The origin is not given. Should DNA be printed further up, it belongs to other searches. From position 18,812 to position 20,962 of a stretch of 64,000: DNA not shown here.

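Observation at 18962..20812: Bacterial-style sensor module (ectodomain, TM, coiled coil, PAS) fused to a eukaryotic RGS output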

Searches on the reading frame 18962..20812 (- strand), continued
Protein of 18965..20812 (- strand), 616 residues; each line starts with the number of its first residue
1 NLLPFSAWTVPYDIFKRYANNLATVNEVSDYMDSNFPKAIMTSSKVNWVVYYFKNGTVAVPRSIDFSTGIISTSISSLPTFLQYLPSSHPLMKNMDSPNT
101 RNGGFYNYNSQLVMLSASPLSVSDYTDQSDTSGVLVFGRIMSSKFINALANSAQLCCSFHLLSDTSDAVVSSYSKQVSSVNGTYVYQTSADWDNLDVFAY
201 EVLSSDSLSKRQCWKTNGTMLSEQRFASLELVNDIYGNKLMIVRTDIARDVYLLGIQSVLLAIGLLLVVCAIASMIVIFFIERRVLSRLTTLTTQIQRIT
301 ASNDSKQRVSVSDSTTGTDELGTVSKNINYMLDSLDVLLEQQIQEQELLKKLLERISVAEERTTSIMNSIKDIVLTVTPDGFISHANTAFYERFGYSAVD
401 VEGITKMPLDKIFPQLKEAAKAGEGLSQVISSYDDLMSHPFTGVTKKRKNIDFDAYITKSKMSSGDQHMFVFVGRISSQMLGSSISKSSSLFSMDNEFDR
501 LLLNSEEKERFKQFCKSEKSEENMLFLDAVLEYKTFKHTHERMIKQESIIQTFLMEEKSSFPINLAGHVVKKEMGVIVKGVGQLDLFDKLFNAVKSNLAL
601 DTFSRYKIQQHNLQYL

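Call 35: search_protein_families(library=pfam, proteins=[P0006, P0009, P0015, P0021, P0031, P0040, P0050, P0058, P0069, P0018], max_evalue=0.001)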
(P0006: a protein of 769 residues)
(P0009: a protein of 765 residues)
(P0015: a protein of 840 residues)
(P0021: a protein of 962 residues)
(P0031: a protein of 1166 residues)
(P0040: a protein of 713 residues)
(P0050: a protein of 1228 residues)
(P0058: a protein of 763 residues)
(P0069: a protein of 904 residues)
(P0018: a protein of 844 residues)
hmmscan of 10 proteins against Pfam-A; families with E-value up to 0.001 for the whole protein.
P0006 (769 aa): 4 families
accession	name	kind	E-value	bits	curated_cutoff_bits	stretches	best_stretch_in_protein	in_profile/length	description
PF05228.19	CHASE4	-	2.7e-13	50.7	26.2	1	121-284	2-139/140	CHASE4 domain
PF00615.24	RGS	-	3.8e-10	40.6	23.9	1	655-761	2-110/117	Regulator of G protein signaling domain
PF00989.32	PAS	-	0.00026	21.4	22.6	0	489-527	4-42/113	PAS fold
PF00672.30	HAMP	-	0.0004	21.1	25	1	410-461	2-51/53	HAMP domain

P0009 (765 aa): 5 families
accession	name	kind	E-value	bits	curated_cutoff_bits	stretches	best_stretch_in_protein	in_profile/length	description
PF00615.24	RGS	-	2.1e-16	60.8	23.9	1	632-740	2-109/117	Regulator of G protein signaling domain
PF05228.19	CHASE4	-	2.1e-11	44.6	26.2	1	132-298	1-140/140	CHASE4 domain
PF00672.30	HAMP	-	7.1e-09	36.3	25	1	417-467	2-51/53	HAMP domain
PF13426.13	PAS_9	-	1.1e-05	26.1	27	1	503-608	1-103/103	PAS domain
PF00989.32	PAS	-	0.00015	22.2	22.6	1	496-603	4-110/113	PAS fold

P0015 (840 aa): 3 families
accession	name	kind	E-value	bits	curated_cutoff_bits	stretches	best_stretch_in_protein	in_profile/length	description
PF00615.24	RGS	-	6.1e-14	52.9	23.9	1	688-796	2-109/117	Regulator of G protein signaling domain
PF05228.19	CHASE4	-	1.3e-11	45.2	26.2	1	123-296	1-140/140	CHASE4 domain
PF00672.30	HAMP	-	5.7e-07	30.2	25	1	440-487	6-52/53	HAMP domain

P0021 (962 aa): 3 families
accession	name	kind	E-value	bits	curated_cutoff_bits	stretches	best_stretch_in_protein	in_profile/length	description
PF00615.24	RGS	-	2.7e-14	54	23.9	1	840-952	1-112/117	Regulator of G protein signaling domain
PF05228.19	CHASE4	-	3e-12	47.3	26.2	1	307-480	4-138/140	CHASE4 domain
PF00672.30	HAMP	-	9.8e-06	26.3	25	1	643-673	22-52/53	HAMP domain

P0031 (1166 aa): 2 families
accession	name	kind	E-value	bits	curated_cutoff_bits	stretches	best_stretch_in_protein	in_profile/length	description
PF00615.24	RGS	-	1.1e-11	45.6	23.9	1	733-835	2-108/117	Regulator of G protein signaling domain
PF00672.30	HAMP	-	3.9e-06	27.5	25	1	502-549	6-52/53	HAMP domain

P0040 (713 aa): 3 families
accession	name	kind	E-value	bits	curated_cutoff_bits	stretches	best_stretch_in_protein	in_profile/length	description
PF00211.25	Guanylate_cyc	-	2.7e-57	193.8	21.9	1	500-679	4-182/183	Adenylate and Guanylate cyclase catalytic domain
PF05228.19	CHASE4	-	5.3e-14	53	26.2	1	93-248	2-135/140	CHASE4 domain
PF00672.30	HAMP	-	1.2e-07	32.4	25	1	380-427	6-52/53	HAMP domain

P0050 (1228 aa): 2 families
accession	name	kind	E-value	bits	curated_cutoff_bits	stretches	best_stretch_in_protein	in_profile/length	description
PF10186.14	ATG14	-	3.2e-09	36.8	33.2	1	417-603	35-229/347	Vacuolar sorting 38 and autophagy-related subunit 14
PF05228.19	CHASE4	-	3e-07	31.1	26.2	1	783-949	1-137/140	CHASE4 domain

P0058 (763 aa): 6 families
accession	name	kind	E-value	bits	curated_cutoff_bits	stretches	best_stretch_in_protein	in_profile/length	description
PF03924.19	CHASE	-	4.3e-17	63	25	1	166-346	5-184/189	CHASE domain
PF00615.24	RGS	-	9.4e-09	36.1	23.9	1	605-714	2-110/117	Regulator of G protein signaling domain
PF13188.13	PAS_8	-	1.3e-06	28.5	21.8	1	469-526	1-55/65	PAS domain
PF00989.32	PAS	-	2e-05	25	22.6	1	470-520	2-52/113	PAS fold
PF13426.13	PAS_9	-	0.0005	20.7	27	0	481-559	3-59/103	PAS domain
PF08448.16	PAS_4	-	0.00098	19.8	23.1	0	478-521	4-47/110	PAS fold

P0069 (904 aa): 10 families
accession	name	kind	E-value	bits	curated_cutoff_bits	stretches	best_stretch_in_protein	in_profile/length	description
PF05228.19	CHASE4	-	4.5e-39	134.2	26.2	1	52-206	1-139/140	CHASE4 domain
PF02518.31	HATPase_c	-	3.8e-32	111.5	26.4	1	792-900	2-110/111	Histidine kinase-, DNA gyrase B-, and HSP90-like ATPase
PF00989.32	PAS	-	1.1e-15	58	22.6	1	377-485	3-113/113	PAS fold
PF13426.13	PAS_9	-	1.4e-14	54.7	27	1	386-487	2-103/103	PAS domain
PF00512.31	HisKA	-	9.5e-14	51.6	26.9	1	681-747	2-65/66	His Kinase A (phospho-acceptor) domain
PF08448.16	PAS_4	-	1.2e-08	35.6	23.1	1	382-489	2-109/110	PAS fold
PF13581.12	HATPase_c_2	-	1.4e-05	25.5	27.4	1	796-880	32-113/127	Histidine kinase-like ATPase domain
PF13188.13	PAS_8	-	0.00015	22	21.8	1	378-428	4-55/65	PAS domain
PF00672.30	HAMP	-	0.0005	20.8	25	1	298-346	5-52/53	HAMP domain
PF08447.18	PAS_3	-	0.00066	20.3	25.6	0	400-478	4-85/89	PAS fold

P0018 (844 aa): 2 families
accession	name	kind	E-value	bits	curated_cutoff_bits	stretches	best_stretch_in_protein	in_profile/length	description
PF00615.24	RGS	-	1.2e-10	42.3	23.9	1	697-805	3-110/117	Regulator of G protein signaling domain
PF05228.19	CHASE4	-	7.1e-10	39.6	26.2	1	167-329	14-140/140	CHASE4 domain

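Call 42: find_homologous_proteins(query=A2, max_evalue=0.001)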
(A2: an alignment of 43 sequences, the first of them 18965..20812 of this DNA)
Query A2 (43 sequences) (616 aa, profile of the alignment): 16 proteins with E <= 0.001 among 8000 candidates.
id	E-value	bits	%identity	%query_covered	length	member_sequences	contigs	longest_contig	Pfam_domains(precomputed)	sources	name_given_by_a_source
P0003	3.7e-223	761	68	99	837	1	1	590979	PF00615.25,PF05228.20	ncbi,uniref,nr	ncbi:hypothetical protein C9374_006285 [Naegleria lovaniensis]|uniref:PAS domain-containing protein 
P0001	1.1e-200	686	100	100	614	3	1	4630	PF00672.31,PF00615.25,PF05228.20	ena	-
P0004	1.7e-195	669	69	94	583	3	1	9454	PF00615.25,PF05228.20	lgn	-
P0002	6.9e-195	667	91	95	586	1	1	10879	PF00672.31,PF00615.25,PF05228.20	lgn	-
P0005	3.2e-194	665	64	95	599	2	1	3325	PF00615.25,PF05228.20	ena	-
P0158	2.4e-24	104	34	6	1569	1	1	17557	PF13426.14,PF13188.14,PF13185.13,PF13487.13,PF24820.2,PF01966.29,PF08348.19,PF13492.13,PF00990.27,PF13596.13,PF08447.19,PF12860.14,PF01590.33,PF22057.4,PF08448.17,PF00989.32,PF14598.13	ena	-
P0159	2.6e-23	100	21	17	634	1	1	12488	PF00672.31,PF05228.20,PF02518.32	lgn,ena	-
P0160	3.0e-11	60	32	12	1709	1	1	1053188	PF08447.19,PF13426.14,PF13188.14,PF08448.17,PF02518.32,PF00512.32,PF00989.32,PF00072.31,PF01627.29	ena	-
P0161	3.7e-11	60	-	-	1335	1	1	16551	PF00672.31,PF13426.14,PF02743.25,PF22673.3,PF02518.32,PF00512.32,PF00211.26,PF00989.32,PF00072.31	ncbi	-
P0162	3.3e-9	54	30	15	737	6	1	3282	PF00672.31,PF13426.14,PF14827.13,PF02518.32,PF00512.32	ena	-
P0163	6.0e-9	53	31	20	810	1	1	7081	PF17152.11,PF00672.31,PF08447.19,PF13426.14,PF08448.17,PF00563.26,PF00989.32,PF00990.27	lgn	-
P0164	5.8e-8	50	33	7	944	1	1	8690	PF08447.19,PF13426.14,PF13188.14,PF24820.2,PF08448.17,PF02518.32,PF00512.32,PF00989.32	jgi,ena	-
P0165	3.4e-5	40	27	8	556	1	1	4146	PF00672.31,PF02518.32,PF00512.32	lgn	-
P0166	3.0e-4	37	32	10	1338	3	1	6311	PF08447.19,PF13426.14,PF13188.14,PF24820.2,PF08448.17,PF02518.32,PF00512.32,PF00989.32,PF00072.31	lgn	-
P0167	3.2e-4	37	47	3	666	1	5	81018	PF08447.19,PF13426.14,PF13188.14,PF08448.17,PF02518.32,PF00989.32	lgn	-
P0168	9.0e-4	36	55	2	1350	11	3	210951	PF00672.31,PF08447.19,PF13426.14,PF13188.14,PF02743.25,PF03707.22,PF08448.17,PF00563.26,PF00989.32,PF21623.4,PF00990.27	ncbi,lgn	ncbi:MAG: EAL domain-containing protein [Candidatus Sedimenticola sp. PURPLELP]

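Call 45: list_cluster_members(proteins=[P0008, P0011, P0014, P0017, P0026, P0028, P0036, P0049, P0051, P0080])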
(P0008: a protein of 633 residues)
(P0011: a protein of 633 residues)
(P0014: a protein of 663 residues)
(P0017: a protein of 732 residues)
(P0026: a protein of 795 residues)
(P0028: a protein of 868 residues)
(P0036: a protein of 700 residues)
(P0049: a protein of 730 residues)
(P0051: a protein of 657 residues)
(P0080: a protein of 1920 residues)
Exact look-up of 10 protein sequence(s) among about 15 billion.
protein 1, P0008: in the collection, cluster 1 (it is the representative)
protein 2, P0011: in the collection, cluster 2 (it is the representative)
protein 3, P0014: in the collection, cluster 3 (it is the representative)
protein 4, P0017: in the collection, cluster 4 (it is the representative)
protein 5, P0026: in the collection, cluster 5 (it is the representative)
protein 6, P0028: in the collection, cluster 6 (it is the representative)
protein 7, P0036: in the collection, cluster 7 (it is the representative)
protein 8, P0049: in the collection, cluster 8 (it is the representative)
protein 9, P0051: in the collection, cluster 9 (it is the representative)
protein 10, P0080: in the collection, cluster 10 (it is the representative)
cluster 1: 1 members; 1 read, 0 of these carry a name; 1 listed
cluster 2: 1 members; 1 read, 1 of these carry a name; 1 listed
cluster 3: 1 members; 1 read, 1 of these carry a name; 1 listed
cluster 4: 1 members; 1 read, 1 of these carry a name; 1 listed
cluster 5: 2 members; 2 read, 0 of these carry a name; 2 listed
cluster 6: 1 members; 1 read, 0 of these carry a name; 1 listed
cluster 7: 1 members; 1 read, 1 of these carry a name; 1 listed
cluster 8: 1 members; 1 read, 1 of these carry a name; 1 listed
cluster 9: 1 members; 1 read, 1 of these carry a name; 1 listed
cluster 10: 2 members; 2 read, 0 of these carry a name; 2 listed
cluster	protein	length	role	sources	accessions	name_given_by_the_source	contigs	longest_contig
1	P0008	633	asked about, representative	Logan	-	-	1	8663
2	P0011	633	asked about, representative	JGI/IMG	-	methyl-accepting chemotaxis protein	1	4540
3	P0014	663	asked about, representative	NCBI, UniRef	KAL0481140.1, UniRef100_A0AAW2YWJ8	hypothetical protein AKO1_011194 [Acrasis kona] | HAMP domain-containing protein n=1 Tax=Acrasis kona TaxID=1008807 RepID=A0AAW2YWJ8_9EUKA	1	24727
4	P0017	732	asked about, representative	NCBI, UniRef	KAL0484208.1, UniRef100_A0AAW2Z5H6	RGS21 [Acrasis kona] | RGS21 n=1 Tax=Acrasis kona TaxID=1008807 RepID=A0AAW2Z5H6_9EUKA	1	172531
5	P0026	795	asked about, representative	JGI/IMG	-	-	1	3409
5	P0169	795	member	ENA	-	-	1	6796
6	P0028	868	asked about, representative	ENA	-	-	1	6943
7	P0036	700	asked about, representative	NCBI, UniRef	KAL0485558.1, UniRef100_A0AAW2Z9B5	regulator of G-protein signaling [Acrasis kona] | Regulator of G-protein signaling n=1 Tax=Acrasis kona TaxID=1008807 RepID=A0AAW2Z9B5_9EUKA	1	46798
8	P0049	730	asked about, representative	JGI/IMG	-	PAS domain-containing protein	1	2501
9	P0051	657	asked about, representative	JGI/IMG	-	adenylate cyclase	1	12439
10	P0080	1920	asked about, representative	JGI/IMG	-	-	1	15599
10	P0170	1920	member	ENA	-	-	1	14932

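Call 49: search_protein_families(library=pfam, proteins=[P0035, P0038, P0041, P0046, P0051, P0054, P0062, P0063, P0065, P0073], max_evalue=0.0001)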
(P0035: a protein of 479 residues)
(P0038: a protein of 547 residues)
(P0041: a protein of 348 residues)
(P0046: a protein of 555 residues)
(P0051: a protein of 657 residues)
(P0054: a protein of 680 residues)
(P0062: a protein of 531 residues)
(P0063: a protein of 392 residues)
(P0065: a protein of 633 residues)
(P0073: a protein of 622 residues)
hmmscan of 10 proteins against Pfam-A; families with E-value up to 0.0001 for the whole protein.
P0035 (479 aa): 4 families
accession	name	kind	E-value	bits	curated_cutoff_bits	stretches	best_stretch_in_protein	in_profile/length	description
PF00211.25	Guanylate_cyc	-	4.9e-41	140.8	21.9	1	331-459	4-132/183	Adenylate and Guanylate cyclase catalytic domain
PF00672.30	HAMP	-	8.4e-08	32.9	25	1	234-283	4-52/53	HAMP domain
PF05228.19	CHASE4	-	5.6e-06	27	26.2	1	2-109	47-138/140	CHASE4 domain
PF07701.20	HNOBA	-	1.7e-05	24.9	23.4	1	265-312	170-216/216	Heme NO binding associated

P0038 (547 aa): 3 families
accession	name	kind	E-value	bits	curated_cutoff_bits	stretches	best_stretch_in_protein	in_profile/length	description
PF00211.25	Guanylate_cyc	-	5.2e-60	202.6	21.9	1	349-528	4-182/183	Adenylate and Guanylate cyclase catalytic domain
PF05228.19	CHASE4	-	2.8e-09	37.7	26.2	1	5-134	25-140/140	CHASE4 domain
PF00672.30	HAMP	-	1.4e-05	25.8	25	1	255-305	3-52/53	HAMP domain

P0041 (348 aa): 1 family
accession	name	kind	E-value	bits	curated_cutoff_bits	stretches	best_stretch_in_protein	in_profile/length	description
PF05228.19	CHASE4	-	8.6e-11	42.6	26.2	1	10-136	29-139/140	CHASE4 domain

P0046 (555 aa): 3 families
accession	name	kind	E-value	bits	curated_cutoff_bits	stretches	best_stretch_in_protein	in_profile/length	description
PF05228.19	CHASE4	-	7.9e-11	42.7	26.2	1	92-245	4-139/140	CHASE4 domain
PF13426.13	PAS_9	-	3.3e-09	37.4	27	1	456-543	3-91/103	PAS domain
PF00672.30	HAMP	-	4.5e-06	27.3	25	1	376-422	6-48/53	HAMP domain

P0051 (657 aa): 4 families
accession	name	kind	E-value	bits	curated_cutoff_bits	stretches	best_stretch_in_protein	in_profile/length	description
PF00211.25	Guanylate_cyc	-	2.9e-52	177.4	21.9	1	475-653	3-181/183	Adenylate and Guanylate cyclase catalytic domain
PF05228.19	CHASE4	-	9.6e-12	45.7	26.2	1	83-220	1-120/140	CHASE4 domain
PF00672.30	HAMP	-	8.6e-06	26.4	25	1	375-416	13-53/53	HAMP domain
PF07701.20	HNOBA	-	8.6e-05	22.6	23.4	0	395-444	168-216/216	Heme NO binding associated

P0054 (680 aa): 1 family
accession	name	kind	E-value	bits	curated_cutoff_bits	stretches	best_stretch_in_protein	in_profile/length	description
PF05228.19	CHASE4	-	8.7e-05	23.1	26.2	0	109-293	4-139/140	CHASE4 domain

P0062 (531 aa): 5 families
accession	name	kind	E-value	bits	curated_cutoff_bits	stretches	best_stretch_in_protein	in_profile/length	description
PF05228.19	CHASE4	-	1e-43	149.3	26.2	1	53-206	2-139/140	CHASE4 domain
PF08448.16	PAS_4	-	2.8e-09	37.6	23.1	1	366-475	4-109/110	PAS fold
PF13426.13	PAS_9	-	1.7e-07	31.9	27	1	371-473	6-103/103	PAS domain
PF00989.32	PAS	-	2.2e-07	31.3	22.6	1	366-471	10-113/113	PAS fold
PF24820.1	Diguanyl_cycl_sensor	-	2.2e-05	24.8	28.1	1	370-421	9-59/109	Diguanylate cyclase-like sensor domain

P0063 (392 aa): 0 families

P0065 (633 aa): 0 families

P0073 (622 aa): 0 families

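Call 50: search_protein_families(library=pfam, proteins=[P0053, P0060, P0061, P0064, P0074, P0076, P0079, P0111, P0113, P0130], max_evalue=0.0001)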
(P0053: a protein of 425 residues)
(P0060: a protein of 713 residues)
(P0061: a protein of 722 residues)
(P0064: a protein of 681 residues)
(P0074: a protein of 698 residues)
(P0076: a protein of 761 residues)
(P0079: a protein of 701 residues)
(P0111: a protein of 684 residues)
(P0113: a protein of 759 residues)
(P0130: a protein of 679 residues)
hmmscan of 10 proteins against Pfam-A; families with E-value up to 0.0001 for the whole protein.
P0053 (425 aa): 3 families
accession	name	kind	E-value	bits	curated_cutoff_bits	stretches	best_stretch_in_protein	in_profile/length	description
PF00615.24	RGS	-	8.1e-18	65.3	23.9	1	278-391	2-114/117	Regulator of G protein signaling domain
PF00989.32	PAS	-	3.2e-05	24.3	22.6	1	132-187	4-58/113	PAS fold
PF13188.13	PAS_8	-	6.7e-05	23.1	21.8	0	130-186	2-55/65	PAS domain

P0060 (713 aa): 2 families
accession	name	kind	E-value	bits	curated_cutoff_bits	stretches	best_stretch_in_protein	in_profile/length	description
PF00615.24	RGS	-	9.5e-11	42.6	23.9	1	594-702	3-110/117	Regulator of G protein signaling domain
PF03924.19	CHASE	-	2.2e-06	28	25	1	149-277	50-178/189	CHASE domain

P0061 (722 aa): 5 families
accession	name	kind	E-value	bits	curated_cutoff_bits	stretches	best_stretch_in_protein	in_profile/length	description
PF08376.15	NIT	-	4.7e-20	73.4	24.9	1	137-378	2-235/239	Nitrate and nitrite sensing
PF00615.24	RGS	-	5.5e-13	49.8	23.9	1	602-714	1-112/117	Regulator of G protein signaling domain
PF00989.32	PAS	-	6.3e-07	29.8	22.6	1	460-517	3-58/113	PAS fold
PF13426.13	PAS_9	-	2.5e-06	28.1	27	1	469-550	2-81/103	PAS domain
PF13188.13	PAS_8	-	3.4e-05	24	21.8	1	459-509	2-53/65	PAS domain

P0064 (681 aa): 3 families
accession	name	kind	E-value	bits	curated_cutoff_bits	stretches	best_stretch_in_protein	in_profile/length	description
PF03924.19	CHASE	-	6.7e-24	85.1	25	1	133-315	3-189/189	CHASE domain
PF00615.24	RGS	-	1.8e-15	57.8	23.9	1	559-670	2-112/117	Regulator of G protein signaling domain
PF13188.13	PAS_8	-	1.3e-06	28.5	21.8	1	430-477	2-50/65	PAS domain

P0074 (698 aa): 2 families
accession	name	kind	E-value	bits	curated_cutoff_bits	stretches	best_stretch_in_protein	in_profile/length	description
PF00615.24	RGS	-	3.5e-11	44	23.9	1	577-686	2-110/117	Regulator of G protein signaling domain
PF03924.19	CHASE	-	1.7e-08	34.9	25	1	169-276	66-178/189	CHASE domain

P0076 (761 aa): 3 families
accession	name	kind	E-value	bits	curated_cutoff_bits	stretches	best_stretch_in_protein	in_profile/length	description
PF08376.15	NIT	-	9e-13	49.6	24.9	1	135-394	1-237/239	Nitrate and nitrite sensing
PF00615.24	RGS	-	3.1e-12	47.4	23.9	1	642-751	2-110/117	Regulator of G protein signaling domain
PF13426.13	PAS_9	-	5.1e-06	27.2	27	1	483-565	2-81/103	PAS domain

P0079 (701 aa): 3 families
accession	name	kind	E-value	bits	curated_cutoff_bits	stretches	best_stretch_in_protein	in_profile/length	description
PF00615.24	RGS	-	8.7e-13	49.1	23.9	1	580-689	2-110/117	Regulator of G protein signaling domain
PF13426.13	PAS_9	-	7.1e-06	26.7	27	1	432-518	3-88/103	PAS domain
PF13188.13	PAS_8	-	6.4e-05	23.2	21.8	0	421-473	2-52/65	PAS domain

P0111 (684 aa): 2 families
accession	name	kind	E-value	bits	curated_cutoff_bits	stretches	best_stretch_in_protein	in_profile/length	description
PF03924.19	CHASE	-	1.7e-17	64.2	25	1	125-290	11-178/189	CHASE domain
PF00615.24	RGS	-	2.1e-16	60.8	23.9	1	570-679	2-111/117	Regulator of G protein signaling domain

P0113 (759 aa): 5 families
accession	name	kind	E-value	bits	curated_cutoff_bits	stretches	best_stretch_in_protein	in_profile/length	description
PF08376.15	NIT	-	2e-12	48.4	24.9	1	163-402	1-237/239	Nitrate and nitrite sensing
PF00615.24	RGS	-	4.5e-12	46.8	23.9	1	641-749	2-109/117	Regulator of G protein signaling domain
PF13426.13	PAS_9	-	2.8e-06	28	27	1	491-580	2-81/103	PAS domain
PF13188.13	PAS_8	-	3.1e-05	24.1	21.8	1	482-522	3-44/65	PAS domain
PF00989.32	PAS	-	7.8e-05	23.1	22.6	0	483-543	4-64/113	PAS fold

P0130 (679 aa): 2 families
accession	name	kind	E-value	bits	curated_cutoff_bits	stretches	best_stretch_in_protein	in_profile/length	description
PF00615.24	RGS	-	1.1e-16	61.6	23.9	1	565-665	11-111/117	Regulator of G protein signaling domain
PF03924.19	CHASE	-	1.4e-16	61.3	25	1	123-278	21-179/189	CHASE domain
